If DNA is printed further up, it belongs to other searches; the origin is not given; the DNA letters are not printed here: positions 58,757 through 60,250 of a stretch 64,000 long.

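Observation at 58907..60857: Stand-alone Card1/Can2-like CARF-nuclease with altered signature residues, packed behind an esterase, with no CRISPR-Cas or cyclase in 64 kb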

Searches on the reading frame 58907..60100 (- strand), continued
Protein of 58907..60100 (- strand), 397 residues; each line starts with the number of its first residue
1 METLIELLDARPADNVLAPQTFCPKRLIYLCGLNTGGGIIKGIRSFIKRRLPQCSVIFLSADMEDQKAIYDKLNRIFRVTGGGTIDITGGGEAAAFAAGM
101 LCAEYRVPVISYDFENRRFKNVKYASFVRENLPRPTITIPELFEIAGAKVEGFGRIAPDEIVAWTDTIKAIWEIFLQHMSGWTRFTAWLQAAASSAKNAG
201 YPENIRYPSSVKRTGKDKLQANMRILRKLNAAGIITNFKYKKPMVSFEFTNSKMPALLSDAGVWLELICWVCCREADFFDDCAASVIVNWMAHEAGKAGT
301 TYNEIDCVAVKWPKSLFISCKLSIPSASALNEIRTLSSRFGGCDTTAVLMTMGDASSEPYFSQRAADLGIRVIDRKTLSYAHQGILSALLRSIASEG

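Call 25: predict_structure(alignment_id=A1)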
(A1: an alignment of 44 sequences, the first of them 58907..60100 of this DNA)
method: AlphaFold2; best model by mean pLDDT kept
length: 397 residues; sequences in the alignment: 44
mean_pLDDT: 91.2   pTM: 0.87
mean pLDDT of the five models: 91.2, 91.1, 91.1, 90.4, 90.0
residues with pLDDT >= 90: 305; 70-90: 78; 50-70: 10; < 50: 4
segments of 3 or more residues with pLDDT < 50: 294-297
pLDDT, mean of each block of 10 residues (from residue 1): 92 88 96 89 95 96 94 95 91 94 96 90 92 90 93 88 94 94 94 95 96 79 97 98 97 94 94 95 93 55 92 93 88 90 88 85 91 92 91 82
secondary structure, 60 per line:
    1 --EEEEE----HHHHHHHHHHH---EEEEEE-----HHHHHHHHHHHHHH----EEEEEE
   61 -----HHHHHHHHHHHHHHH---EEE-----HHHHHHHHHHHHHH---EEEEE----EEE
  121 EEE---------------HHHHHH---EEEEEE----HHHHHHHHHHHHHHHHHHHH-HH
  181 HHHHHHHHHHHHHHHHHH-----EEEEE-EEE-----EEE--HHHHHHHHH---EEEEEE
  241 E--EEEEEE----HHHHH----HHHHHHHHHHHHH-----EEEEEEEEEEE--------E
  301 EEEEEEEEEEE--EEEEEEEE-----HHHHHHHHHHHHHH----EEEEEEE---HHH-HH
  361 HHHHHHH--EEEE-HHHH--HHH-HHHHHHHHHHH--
elements in order: E3-7 H12-22 E26-31 H37-50 E55-60 H66-80 E84-86 H92-105 E109-113 E118-123 H139-144 E148-153 H158-177 H179-198 E204-208 E210-212 E218-220 H223-231 E235-241 E244-249 H254-258 H263-275 E281-291 E300-311 E314-321 H327-340 E345-351 H359-367 E370-373 H375-378 H385-395

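Call 27: search_protein_representatives(alignment_id=A1)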
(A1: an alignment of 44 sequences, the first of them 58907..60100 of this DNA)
Query: 44 sequences, 391 profile positions. Proteins with E-value up to 0.001 (for the whole library): 4236; up to 1e-10: 2390; up to 1e-30: 928. The best 150 are listed.
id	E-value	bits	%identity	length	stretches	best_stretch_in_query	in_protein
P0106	5.9e-149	512.6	-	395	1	1-390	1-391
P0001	6.0e-139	479.7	-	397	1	1-390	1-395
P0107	4.0e-136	470.4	-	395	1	2-389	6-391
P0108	1.4e-131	455.4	-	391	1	1-387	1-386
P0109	1.6e-130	451.9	-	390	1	1-389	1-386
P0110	5.5e-129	446.9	-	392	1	1-385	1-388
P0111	5.1e-121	420.6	-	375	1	1-378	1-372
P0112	5.6e-119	413.9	-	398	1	1-386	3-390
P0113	4.5e-117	407.6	-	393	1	1-390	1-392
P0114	1.3e-114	399.6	-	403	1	1-389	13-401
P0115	6.9e-114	397.2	-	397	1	1-390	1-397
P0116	7.4e-114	397.1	-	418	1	2-312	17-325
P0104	3.2e-113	394.9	-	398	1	1-381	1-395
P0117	6.5e-113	394.0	-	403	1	1-388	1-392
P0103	1.9e-110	385.8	-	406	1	1-390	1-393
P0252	4.1e-74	266.2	-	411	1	3-388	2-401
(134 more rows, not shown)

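Call 29: fold_search(model_id=the predicted structure, library=pdb)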
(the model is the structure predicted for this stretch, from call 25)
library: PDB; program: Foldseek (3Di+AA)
matches with E <= 10: 1559; with E <= 0.001: 37
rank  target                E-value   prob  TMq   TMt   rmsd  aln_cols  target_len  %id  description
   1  1xmx                  5.0e-23  1.00  0.74  0.77   4.4       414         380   16  Crystal structure of protein VC1899 from Vibrio cholerae (released 2004-11-16)
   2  7bdv_A                7.2e-20  1.00  0.65  0.71   6.0       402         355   16  Structure of Can2 from Sulfobacillus thermosulfidooxidans in complex with cyclic tetra-adenylate (cA4) (released 2021-03-03)
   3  7bdv_B                1.1e-19  1.00  0.67  0.77   5.5       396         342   16  Structure of Can2 from Sulfobacillus thermosulfidooxidans in complex with cyclic tetra-adenylate (cA4) (released 2021-03-03)
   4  9u49_A                2.0e-18  1.00  0.71  0.70   5.4       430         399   14  crystal structure of Cdn1 in complex with cA4 (released 2026-02-04)
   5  7bdv_C                9.8e-18  1.00  0.66  0.76   5.5       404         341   17  Structure of Can2 from Sulfobacillus thermosulfidooxidans in complex with cyclic tetra-adenylate (cA4) (released 2021-03-03)
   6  7bdv_D                2.2e-17  1.00  0.65  0.75   5.8       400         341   16  Structure of Can2 from Sulfobacillus thermosulfidooxidans in complex with cyclic tetra-adenylate (cA4) (released 2021-03-03)
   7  8bao_B                2.2e-17  1.00  0.65  0.70   6.3       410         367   15  Dysgonamonadaceae bacterium CRISPR ancillary nuclease 2 (released 2022-11-30)
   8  8bao_A                2.7e-17  1.00  0.68  0.73   5.8       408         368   16  Dysgonamonadaceae bacterium CRISPR ancillary nuclease 2 (released 2022-11-30)
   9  6xl1_A                1.0e-15  1.00  0.65  0.68   6.1       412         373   14  crystal structure of cA4-activated Card1(D294N) (released 2020-12-30)
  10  6wxw_A                8.8e-15  1.00  0.61  0.65   6.7       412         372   14  crystal structure of apo Card1 (released 2020-12-30)
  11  8q3z_A                2.5e-14  1.00  0.65  0.59   7.2       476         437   12  Crystal structure of cA4-bound Can2 from Thermoanaerobacter brockii (released 2023-11-22)
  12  8q44_A                4.3e-14  1.00  0.60  0.55   8.1       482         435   12  Crystal structure of cA4-bound Can2 (E364R) in complex with oligo-T DNA (released 2023-11-22)
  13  8q44_B                1.1e-13  1.00  0.60  0.56   8.1       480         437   13  Crystal structure of cA4-bound Can2 (E364R) in complex with oligo-T DNA (released 2023-11-22)
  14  8q42_A                1.5e-13  1.00  0.61  0.57   7.6       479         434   12  Crystal structure of cA4-bound Can2 (E341A) in complex with oligo-A DNA (released 2023-11-22)
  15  8q3y_A                1.8e-13  1.00  0.62  0.57   7.9       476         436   14  Crystal structure of apo Can2 from Thermoanaerobacter brockii (released 2023-11-22)
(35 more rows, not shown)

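Call 56: search_protein_families(library=padloc, alignment_id=A2, max_evalue=0.00001)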
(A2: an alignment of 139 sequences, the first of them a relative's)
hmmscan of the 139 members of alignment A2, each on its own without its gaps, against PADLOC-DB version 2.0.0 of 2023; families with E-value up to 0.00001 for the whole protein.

A. member 1, L007:6100-7281:- (393 aa): 79 families (the best 25 are shown)
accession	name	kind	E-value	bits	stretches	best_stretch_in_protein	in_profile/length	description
PDLC03089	Specificity_I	-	7e-68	227.7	3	198-393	239-435/446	Type I specificity subunit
PDLC03127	Specificity_I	-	3e-55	186.1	2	10-151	25-170/571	Type I specificity subunit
PDLC03164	Specificity_I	-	1.2e-50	171.1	3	38-189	46-199/409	Type I specificity subunit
PDLC03092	Specificity_I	-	2.2e-48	163.6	1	98-393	105-397/397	Type I specificity subunit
PDLC03186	Specificity_I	-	6.2e-46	155.3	2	6-173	223-393/419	Type I specificity subunit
PDLC03068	Specificity_I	-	2.7e-45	153.2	1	15-393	27-397/403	Type I specificity subunit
PDLC03172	Specificity_I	-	4.9e-41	139.2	1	90-393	106-421/431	Type I specificity subunit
PDLC03099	Specificity_I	-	2.6e-40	136.8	1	67-393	61-392/405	Type I specificity subunit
PDLC03063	Specificity_I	-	5e-38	129.2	1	132-393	116-358/369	Type I specificity subunit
PDLC03168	Specificity_I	-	9.4e-37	125.5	2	199-393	251-446/459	Type I specificity subunit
PDLC03086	Specificity_I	-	6.5e-35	119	2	19-185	36-202/458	Type I specificity subunit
PDLC03143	Specificity_I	-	6.6e-35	118.9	2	47-153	85-192/471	Type I specificity subunit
PDLC03079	Specificity_I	-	1.9e-34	117.6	2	17-177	275-431/470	Type I specificity subunit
PDLC03188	Specificity_I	-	5.7e-34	115.8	2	47-154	117-224/458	Type I specificity subunit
PDLC03128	Specificity_I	-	1.5e-31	107.6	2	37-156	241-358/392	Type I specificity subunit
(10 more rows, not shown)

B. families by the number of members that match (of 139 scanned): 135 families (the first 25 are shown)
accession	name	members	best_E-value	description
PDLC04135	mad3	4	3.2e-55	mads_3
PDLC04134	mad2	3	8.6e-42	mads_2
PDLC04140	mad8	3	1.5e-18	mads_8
PDLC03019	MTase_I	2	3.3e-88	Type I methyltransferase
PDLC02903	pVip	2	2e-12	Viperins not associated with kinases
PDLC03954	RmrA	2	5.9e-11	-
PDLC02904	pVip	2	1.2e-10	Viperins associated with kinases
PDLC03951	RmrA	2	1.3e-09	-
PDLC02926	HTH_VI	2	3.5e-09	-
PDLC03949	RmrA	2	4.6e-08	-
PDLC04175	HEC-01A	2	8.6e-08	-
PDLC03952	RmrA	2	1.1e-06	-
PDLC03035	MTase_I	1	3.2e-183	Type I methyltransferase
PDLC03089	Specificity_I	1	7e-68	Type I specificity subunit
PDLC03240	MTase_II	1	1.9e-60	Type II methyltransferase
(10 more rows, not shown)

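Call 57: search_protein_families(library=padloc, alignment_id=A3, max_evalue=0.00001)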
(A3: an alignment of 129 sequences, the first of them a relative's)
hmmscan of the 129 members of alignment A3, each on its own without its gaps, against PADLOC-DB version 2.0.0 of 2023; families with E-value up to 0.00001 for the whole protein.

A. member 1, L036:13003-14223:+ (407 aa): 0 families

B. families by the number of members that match (of 129 scanned): 33 families (the first 25 are shown)
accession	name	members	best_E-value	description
PDLC04135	mad3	3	1.5e-37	mads_3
PDLC03859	LmuB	3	5.6e-23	-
PDLC04140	mad8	3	1.6e-18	mads_8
PDLC02914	ATPase-Toprim_I-B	3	1.6e-13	-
PDLC02980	AriA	3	4.1e-10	-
PDLC04164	AriA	3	1.8e-08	-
PDLC04213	HEC-02A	3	1.3e-06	-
PDLC02960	RT-Protease_XI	2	4.4e-18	single gene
PDLC02959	RT-Protease_XI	2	6.3e-17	single gene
PDLC04908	PDC-S10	2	6.8e-15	-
PDLC03855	LmuA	2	1.5e-09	-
PDLC04593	PDC-M35A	2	2.2e-09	-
PDLC01993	RtcR--CARF_AAA_HTH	2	6.5e-09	-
PDLC02159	Avs1b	2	3.8e-08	-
PDLC03878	NsnB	2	2.3e-07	-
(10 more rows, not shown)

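Call 58: search_protein_families(library=padloc, alignment_id=A4, max_evalue=0.00001)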
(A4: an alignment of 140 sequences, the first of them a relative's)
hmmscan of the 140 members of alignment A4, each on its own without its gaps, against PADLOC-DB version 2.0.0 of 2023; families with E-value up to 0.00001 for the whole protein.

A. member 1, L064:8185-9465:+ (427 aa): 0 families

B. families by the number of members that match (of 140 scanned): 38 families (the first 25 are shown)
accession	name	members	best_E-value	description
PDLC04135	mad3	3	1.1e-28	mads_3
PDLC02980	AriA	3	5.1e-13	-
PDLC04140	mad8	3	2.9e-11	mads_8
PDLC01770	Cas3g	2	5e-13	-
PDLC04133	mad1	2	2.8e-12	mads_1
PDLC02707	PbeA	2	4.2e-11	PbeA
PDLC01762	Cas3b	2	6.1e-11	-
PDLC01252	Cas3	2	7.5e-11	CAS-I; effector_G3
PDLC01761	Cas3b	2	1.5e-10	-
PDLC00938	Cas3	2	3e-10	CRISPR-associated helicase Cas3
PDLC04531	PDC-M23B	2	6.3e-10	-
PDLC04213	HEC-02A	2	9.4e-10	-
PDLC02867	DpdF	2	1e-09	DpdF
PDLC01769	Cas3g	2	1.5e-09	-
PDLC02872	DpdF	2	8.9e-09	DpdF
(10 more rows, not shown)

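Call 61: search_dna_similar(query=window:58907-60100:-, collection=phages, mode=protein, max_evalue=0.001, max_rows=15)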
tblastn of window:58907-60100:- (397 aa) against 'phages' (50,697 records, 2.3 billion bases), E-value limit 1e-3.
No match.

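Call 62: search_dna_similar(query=window:58907-60100:-, collection=plasmids, mode=protein, max_evalue=0.001, max_rows=15)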
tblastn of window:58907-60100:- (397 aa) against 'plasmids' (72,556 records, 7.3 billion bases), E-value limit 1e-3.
No match.

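Call 66: find_encoding_contigs(protein=P0104, flank=10000, max_places=2)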
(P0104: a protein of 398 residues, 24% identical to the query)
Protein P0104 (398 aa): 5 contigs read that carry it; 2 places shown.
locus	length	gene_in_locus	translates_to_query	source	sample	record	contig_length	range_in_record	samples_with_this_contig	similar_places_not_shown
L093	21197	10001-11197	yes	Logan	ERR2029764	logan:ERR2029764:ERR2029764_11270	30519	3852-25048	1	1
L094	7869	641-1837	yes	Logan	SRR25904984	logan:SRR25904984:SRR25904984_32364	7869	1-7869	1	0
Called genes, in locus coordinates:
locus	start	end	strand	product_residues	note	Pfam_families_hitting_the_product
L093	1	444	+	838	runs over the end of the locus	PF00512:HisKA, PF02518:HATPase_c, PF00072:Response_reg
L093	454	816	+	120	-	PF01219:DAGK_prokar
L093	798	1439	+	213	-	PF01864:CarS-like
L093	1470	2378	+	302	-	PF01040:UbiA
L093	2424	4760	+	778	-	PF01326:PPDK_N, PF00391:PEP-utilizers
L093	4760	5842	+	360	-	-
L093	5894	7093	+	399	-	PF07690:MFS_1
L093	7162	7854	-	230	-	PF04172:LrgB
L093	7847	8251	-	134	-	PF03788:LrgA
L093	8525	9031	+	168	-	PF00293:NUDIX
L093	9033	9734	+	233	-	-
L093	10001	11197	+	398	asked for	PF09002:Card1_endonuc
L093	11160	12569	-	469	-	PF13537:GATase_7 (weak), PF00156:Pribosyltran (faint)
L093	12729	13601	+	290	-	PF04055:Radical_SAM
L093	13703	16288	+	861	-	PF00403:HMA, PF00122:E1-E2_ATPase, PF00702:Hydrolase, PF00403:HMA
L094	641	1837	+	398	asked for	PF09002:Card1_endonuc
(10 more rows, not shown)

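Call 67: find_encoding_contigs(protein=P0098, flank=10000, max_places=2)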
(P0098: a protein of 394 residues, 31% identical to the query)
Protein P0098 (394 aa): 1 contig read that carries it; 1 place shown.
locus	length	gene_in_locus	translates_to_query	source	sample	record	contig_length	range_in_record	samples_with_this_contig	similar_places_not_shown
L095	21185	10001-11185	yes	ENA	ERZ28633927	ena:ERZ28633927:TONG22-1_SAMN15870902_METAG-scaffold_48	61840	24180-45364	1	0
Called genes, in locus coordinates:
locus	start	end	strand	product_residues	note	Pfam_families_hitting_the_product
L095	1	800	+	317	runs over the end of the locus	PF00493:MCM (weak), PF20030:bpMoxR (weak), PF07726:AAA_3, PF07728:AAA_5, PF17863:AAA_lid_2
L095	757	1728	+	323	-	PF01882:DUF58 (weak)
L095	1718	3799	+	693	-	PF11992:TgpA_N, PF01841:Transglut_core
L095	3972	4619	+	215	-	PF00072:Response_reg, PF00486:Trans_reg_C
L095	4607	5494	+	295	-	PF00512:HisKA, PF02518:HATPase_c, PF13581:HATPase_c_2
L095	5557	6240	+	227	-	PF02463:SMC_N (faint), PF00005:ABC_tran, PF13304:AAA_21 (faint)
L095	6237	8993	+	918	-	PF02687:FtsX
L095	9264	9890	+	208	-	PF00239:Resolvase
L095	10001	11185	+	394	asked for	PF09002:Card1_endonuc (weak)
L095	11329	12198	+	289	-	PF00528:BPD_transp_1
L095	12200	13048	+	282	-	PF00528:BPD_transp_1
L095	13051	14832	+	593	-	PF25984:BSH_YknX (faint)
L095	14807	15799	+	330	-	-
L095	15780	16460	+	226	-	PF00072:Response_reg, PF00486:Trans_reg_C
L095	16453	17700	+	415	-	PF00512:HisKA, PF02518:HATPase_c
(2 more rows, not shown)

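Call 68: find_encoding_contigs(protein=P0005, flank=10000, max_places=3)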
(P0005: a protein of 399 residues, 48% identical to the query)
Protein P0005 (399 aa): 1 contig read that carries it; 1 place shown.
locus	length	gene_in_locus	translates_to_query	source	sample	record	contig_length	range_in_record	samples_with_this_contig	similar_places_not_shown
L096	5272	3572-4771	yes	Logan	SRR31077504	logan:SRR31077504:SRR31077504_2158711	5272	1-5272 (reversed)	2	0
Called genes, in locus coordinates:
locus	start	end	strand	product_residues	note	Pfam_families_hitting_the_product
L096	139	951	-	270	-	PF13419:HAD_2 (faint), PF00702:Hydrolase, PF13344:Hydrolase_6, PF13242:Hydrolase_like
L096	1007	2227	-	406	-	PF00890:FAD_binding_2, PF01134:GIDA (weak), PF01266:DAO (weak), PF12831:FAD_oxidored, PF13450:NAD_binding_8 (weak), PF12831:FAD_oxidored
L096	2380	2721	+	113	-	-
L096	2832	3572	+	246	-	PF00561:Abhydrolase_1 (weak), PF12146:Hydrolase_4 (faint)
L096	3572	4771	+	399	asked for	-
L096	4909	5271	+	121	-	?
